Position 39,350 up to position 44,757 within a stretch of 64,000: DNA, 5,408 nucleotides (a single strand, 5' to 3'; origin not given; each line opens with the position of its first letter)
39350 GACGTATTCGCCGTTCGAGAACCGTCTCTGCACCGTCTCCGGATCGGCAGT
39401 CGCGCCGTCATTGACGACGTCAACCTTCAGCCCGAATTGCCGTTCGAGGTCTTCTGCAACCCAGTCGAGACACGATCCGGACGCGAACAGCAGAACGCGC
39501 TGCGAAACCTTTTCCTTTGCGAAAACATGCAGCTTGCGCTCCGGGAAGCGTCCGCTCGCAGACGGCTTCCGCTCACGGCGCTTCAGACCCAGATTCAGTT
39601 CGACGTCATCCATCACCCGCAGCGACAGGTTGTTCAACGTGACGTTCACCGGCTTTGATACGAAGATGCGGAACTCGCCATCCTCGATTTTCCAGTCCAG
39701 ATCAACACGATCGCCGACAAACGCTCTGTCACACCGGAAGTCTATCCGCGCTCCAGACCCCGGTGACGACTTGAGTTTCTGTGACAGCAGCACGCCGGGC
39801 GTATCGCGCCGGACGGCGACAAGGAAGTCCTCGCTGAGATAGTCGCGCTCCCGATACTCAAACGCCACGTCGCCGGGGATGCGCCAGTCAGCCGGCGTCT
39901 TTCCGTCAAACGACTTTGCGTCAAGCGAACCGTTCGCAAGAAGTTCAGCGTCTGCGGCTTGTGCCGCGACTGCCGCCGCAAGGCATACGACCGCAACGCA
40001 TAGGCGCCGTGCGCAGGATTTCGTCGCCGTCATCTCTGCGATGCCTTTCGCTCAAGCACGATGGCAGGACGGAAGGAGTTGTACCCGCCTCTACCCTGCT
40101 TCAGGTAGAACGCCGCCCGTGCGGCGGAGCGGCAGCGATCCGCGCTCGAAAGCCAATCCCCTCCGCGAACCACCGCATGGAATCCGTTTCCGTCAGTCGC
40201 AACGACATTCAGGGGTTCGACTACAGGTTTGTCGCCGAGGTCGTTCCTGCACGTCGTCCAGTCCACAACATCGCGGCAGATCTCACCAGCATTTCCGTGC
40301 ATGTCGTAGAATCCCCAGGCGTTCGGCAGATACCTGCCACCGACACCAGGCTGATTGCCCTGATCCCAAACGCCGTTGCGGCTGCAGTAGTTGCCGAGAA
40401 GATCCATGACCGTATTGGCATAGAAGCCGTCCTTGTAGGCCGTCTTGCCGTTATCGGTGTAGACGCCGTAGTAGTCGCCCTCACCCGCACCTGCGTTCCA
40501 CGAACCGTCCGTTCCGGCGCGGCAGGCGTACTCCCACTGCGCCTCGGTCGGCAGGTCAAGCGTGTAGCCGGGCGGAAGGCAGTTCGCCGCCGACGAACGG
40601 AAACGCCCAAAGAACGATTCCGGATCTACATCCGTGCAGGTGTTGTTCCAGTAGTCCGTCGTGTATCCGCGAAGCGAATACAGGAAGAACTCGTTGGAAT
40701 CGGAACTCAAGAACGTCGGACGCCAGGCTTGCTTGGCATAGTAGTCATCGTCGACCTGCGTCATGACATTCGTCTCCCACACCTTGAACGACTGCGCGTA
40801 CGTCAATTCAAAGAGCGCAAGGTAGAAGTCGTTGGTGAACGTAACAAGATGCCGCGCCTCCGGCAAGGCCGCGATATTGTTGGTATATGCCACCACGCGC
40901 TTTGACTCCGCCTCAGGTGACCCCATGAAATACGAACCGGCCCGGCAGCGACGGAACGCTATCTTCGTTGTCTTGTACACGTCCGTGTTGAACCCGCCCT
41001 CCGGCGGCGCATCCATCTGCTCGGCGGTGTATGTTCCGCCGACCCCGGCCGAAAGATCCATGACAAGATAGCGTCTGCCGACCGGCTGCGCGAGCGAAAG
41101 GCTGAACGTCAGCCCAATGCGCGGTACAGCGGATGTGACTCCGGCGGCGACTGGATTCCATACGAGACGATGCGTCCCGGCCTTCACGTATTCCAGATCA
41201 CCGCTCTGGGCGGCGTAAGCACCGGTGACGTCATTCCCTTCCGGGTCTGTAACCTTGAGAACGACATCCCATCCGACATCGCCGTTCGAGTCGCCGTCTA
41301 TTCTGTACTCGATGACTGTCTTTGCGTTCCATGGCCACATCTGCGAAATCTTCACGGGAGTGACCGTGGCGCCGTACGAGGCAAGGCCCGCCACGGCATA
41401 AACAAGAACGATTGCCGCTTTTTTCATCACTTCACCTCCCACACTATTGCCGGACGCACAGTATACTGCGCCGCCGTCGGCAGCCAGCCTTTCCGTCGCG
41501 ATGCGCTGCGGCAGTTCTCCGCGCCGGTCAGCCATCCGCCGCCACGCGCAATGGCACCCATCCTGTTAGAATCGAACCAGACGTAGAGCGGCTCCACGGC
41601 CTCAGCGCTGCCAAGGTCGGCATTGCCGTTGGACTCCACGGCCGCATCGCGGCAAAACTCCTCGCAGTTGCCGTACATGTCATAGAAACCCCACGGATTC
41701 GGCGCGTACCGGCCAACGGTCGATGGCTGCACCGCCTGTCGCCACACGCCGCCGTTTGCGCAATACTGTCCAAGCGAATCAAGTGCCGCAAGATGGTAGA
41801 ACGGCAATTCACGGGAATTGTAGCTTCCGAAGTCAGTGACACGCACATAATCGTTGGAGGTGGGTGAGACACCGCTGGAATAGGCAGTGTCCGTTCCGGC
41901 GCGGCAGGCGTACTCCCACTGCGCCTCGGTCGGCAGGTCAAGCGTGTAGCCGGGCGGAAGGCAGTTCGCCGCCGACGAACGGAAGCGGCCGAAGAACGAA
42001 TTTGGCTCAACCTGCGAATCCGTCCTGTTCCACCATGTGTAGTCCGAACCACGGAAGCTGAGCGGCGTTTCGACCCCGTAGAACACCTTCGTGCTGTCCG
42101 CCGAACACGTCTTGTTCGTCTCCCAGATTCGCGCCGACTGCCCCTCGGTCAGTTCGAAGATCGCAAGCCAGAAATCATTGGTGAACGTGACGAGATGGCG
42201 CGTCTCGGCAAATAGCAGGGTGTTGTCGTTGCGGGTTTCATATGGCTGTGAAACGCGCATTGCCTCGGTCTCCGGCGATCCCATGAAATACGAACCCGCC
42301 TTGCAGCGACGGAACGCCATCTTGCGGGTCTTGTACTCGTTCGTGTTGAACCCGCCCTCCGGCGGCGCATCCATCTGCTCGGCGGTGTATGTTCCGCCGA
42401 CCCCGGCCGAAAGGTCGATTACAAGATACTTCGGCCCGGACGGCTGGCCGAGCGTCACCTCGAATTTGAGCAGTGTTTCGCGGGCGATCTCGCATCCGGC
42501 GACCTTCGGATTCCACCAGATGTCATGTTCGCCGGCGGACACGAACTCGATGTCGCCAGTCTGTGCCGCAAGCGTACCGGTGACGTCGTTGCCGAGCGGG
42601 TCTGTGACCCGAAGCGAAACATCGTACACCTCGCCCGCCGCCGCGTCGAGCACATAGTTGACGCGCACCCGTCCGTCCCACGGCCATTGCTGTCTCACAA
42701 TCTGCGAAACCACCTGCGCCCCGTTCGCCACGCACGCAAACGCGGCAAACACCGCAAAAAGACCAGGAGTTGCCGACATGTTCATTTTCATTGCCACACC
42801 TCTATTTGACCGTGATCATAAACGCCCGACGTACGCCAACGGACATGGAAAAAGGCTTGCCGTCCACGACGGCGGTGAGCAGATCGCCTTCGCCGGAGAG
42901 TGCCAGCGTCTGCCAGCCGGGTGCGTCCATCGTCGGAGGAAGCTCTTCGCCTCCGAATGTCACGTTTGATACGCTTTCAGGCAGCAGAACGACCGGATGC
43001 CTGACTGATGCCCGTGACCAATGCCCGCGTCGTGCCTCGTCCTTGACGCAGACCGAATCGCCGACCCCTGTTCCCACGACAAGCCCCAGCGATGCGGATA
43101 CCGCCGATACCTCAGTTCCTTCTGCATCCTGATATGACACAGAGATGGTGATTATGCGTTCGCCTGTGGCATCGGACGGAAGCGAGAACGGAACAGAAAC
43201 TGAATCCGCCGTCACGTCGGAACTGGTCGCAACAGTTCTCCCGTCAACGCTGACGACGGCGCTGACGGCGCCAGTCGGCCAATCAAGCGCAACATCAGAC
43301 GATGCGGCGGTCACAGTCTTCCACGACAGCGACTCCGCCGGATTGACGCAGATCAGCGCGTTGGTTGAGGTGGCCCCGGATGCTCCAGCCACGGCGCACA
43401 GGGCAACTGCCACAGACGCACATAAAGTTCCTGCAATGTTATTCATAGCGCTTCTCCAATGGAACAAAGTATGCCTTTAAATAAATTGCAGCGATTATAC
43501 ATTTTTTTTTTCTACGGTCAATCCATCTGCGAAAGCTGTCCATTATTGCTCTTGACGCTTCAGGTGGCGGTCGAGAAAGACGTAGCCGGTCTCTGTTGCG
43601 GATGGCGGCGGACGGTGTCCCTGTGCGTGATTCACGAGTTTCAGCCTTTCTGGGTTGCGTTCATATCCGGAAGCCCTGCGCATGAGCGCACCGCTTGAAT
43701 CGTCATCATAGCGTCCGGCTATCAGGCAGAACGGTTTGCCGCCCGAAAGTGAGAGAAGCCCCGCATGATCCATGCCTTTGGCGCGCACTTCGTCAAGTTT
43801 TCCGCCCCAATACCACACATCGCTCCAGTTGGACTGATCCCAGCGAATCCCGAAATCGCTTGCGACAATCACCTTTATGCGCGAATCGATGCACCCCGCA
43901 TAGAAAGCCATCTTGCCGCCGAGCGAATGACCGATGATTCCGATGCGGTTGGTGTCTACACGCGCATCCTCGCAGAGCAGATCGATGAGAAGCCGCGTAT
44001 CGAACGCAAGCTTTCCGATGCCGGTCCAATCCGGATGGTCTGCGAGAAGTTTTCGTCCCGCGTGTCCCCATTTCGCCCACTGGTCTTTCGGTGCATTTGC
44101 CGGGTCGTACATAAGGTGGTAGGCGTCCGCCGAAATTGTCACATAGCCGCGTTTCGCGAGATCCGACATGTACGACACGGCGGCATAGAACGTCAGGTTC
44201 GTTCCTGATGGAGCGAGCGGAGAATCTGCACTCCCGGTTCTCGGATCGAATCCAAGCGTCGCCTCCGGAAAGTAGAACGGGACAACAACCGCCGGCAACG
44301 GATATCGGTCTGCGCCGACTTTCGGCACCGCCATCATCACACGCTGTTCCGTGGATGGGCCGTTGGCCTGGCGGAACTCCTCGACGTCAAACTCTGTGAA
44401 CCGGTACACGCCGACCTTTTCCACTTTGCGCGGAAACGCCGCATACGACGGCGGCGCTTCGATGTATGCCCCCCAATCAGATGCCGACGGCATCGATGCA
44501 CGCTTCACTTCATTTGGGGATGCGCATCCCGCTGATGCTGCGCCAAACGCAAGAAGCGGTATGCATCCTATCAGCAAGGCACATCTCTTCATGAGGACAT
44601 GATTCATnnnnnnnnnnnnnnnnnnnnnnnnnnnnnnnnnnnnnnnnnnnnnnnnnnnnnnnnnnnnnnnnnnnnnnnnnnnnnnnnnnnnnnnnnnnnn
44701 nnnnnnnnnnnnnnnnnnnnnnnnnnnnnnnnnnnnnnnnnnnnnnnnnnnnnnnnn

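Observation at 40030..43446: Operon of a secreted S/T-rich protein plus tandem FGE/SUMF1-domain paralogues kept similar by gene-conversion-like identical DNA tracts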

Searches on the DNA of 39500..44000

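Call 86: search_rna_families(source=window, start=39500, end=44000, threshold=evalue, max_evalue=0.1)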
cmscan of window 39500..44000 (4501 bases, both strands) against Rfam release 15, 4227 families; matches with E-value up to 0.1: 0.
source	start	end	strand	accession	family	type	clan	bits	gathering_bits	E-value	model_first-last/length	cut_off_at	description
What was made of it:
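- There is no Rfam match in 39500-44000 at E of 0.1 or better (call 86).
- Tried and rejected: RNA element: Rfam scan of 39500-44000 at E of 0.1 or better gave nothing (call 86).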

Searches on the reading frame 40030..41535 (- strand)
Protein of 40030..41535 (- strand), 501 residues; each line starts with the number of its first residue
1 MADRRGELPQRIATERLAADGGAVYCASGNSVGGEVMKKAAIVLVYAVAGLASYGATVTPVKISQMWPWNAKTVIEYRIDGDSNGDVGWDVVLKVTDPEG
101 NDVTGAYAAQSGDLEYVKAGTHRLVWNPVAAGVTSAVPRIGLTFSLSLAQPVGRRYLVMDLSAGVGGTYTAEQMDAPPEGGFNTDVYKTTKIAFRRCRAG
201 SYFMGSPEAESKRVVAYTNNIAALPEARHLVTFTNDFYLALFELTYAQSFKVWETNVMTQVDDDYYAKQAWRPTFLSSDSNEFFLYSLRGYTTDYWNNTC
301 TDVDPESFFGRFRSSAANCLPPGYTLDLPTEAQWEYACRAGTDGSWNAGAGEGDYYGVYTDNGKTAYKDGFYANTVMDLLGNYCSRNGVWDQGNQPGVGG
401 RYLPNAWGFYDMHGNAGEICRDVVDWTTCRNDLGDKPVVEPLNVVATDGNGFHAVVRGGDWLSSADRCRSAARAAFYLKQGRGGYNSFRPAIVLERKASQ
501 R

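Call 4: search_protein_families(library=pfam, proteins=[window:40030-41535:-], max_evalue=0.01)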
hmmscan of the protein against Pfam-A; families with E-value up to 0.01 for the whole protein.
window:40030-41535:- (501 aa): 1 family
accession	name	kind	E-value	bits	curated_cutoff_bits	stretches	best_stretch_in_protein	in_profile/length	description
PF03781.23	FGE-sulfatase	-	1.4e-16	61.4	23.3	1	313-482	108-245/255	Sulfatase-modifying factor enzyme 1-like domain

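Call 5: search_protein_families(library=ncbifam, proteins=[window:40030-41535:-], max_evalue=0.01)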
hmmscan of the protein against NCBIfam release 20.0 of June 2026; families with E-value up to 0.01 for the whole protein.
window:40030-41535:- (501 aa): 3 families
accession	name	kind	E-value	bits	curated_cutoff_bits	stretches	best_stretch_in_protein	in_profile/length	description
NF051459.1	pyoverdine_PvdO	equivalog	2.2e-09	36.8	500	1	326-489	143-275/280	dihydropyoverdine dehydrogenase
TIGR03525.2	GldK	equivalog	3.8e-09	36.3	350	1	325-477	255-391/408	T9SS ring complex lipoprotein PorK/GldK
TIGR03524.1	GldJ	equivalog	5.1e-05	22.1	458.2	1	327-423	265-364/559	gliding motility lipoprotein GldJ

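Call 19: find_encoding_contigs(protein=window:40030-41427:-, flank=10000, max_places=6)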
Protein window:40030-41427:- (465 aa): no gene with exactly this product is on record in the collection.

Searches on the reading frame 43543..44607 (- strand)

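Call 4: search_protein_families(library=pfam, proteins=[window:43543-44607:-], max_evalue=0.01)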
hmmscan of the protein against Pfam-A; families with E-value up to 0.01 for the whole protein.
window:43543-44607:- (354 aa): 6 families
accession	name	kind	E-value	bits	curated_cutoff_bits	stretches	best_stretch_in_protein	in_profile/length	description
PF22244.2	GCE_fung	-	6e-06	26.7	27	1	207-253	90-138/231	Glucuronyl esterase, fungi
PF01738.24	DLH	-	0.00045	20.3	21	1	148-237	35-114/217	Dienelactone hydrolase family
PF12697.13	Abhydrolase_6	-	0.0011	20.2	26.3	1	191-261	32-101/217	Alpha/beta hydrolase family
PF12740.14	PETase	-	0.0044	16.9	28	1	215-264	120-167/263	PET hydrolase-like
PF05448.18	AXE1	-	0.0047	16.2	21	1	201-249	157-205/321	Acetyl xylan esterase (AXE1)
PF12715.13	Abhydrolase_7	-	0.0077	15.9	21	0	147-254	152-259/388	Abhydrolase family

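Call 5: search_protein_families(library=ncbifam, proteins=[window:43543-44607:-], max_evalue=0.01)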
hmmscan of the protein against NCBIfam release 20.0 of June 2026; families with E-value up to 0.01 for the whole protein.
window:43543-44607:- (354 aa): 3 families
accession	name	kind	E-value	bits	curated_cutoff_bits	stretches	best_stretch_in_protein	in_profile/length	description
NF003957.0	PRK05454.1-4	equivalog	0.0038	15.6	1131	1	224-312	278-358/645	glucans biosynthesis glucosyltransferase MdoH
NF033523.0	lasso_peptidase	equivalog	0.0041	15.9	400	1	150-251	432-525/638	Atxe2 family lasso peptide isopeptidase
NF047920.1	lactonase_UilS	equivalog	0.0092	15.7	400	0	208-249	86-127/285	UilS family quorum-quenching N-acyl-homoserine lactonase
